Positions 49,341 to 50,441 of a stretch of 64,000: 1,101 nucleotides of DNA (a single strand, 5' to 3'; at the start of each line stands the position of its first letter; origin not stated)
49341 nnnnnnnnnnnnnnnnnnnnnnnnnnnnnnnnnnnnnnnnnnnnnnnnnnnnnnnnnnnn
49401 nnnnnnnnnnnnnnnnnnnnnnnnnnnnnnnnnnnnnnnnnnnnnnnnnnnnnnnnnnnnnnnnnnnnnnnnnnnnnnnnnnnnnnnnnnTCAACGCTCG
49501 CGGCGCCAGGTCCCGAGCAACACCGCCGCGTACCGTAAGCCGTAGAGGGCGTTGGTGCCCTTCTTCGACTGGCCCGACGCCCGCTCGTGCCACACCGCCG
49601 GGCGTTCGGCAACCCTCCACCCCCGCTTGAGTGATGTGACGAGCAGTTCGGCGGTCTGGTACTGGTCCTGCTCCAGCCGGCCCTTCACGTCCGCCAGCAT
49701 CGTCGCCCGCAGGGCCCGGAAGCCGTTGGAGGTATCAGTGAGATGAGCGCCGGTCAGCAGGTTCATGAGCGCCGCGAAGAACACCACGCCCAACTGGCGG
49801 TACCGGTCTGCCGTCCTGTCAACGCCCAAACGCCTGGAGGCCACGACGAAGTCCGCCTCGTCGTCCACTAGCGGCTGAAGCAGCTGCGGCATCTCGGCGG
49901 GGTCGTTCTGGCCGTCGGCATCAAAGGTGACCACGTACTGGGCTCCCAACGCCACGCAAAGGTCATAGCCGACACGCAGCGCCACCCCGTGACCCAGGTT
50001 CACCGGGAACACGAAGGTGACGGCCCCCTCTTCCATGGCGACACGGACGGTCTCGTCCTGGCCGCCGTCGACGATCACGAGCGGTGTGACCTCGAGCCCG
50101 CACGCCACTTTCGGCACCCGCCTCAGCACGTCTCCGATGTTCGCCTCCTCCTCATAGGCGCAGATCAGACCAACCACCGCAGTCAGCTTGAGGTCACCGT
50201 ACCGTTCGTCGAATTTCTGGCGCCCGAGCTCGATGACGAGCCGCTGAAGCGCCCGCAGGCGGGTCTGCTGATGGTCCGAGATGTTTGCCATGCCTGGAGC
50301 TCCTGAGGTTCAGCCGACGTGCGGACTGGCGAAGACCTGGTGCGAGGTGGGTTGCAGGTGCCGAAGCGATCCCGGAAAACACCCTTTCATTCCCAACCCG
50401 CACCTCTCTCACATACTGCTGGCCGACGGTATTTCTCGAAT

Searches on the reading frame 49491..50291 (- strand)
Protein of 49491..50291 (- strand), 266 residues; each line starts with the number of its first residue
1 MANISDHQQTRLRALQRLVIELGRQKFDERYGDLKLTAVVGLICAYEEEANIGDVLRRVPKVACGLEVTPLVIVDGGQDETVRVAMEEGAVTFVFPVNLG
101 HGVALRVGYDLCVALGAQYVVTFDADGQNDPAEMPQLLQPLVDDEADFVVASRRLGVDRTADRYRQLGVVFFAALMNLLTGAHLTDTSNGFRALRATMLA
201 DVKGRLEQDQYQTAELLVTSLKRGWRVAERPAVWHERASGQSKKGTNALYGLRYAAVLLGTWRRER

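Call 72: search_protein_families(library=pfam, proteins=[window:49491-50291:-], max_evalue=0.00001)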
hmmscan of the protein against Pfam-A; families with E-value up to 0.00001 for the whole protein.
window:49491-50291:- (266 aa): 1 family
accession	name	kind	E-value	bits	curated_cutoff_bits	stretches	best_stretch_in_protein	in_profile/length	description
PF00535.33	Glycos_transf_2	-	6.5e-13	49.4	23.3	1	43-200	4-165/168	Glycosyl transferase family 2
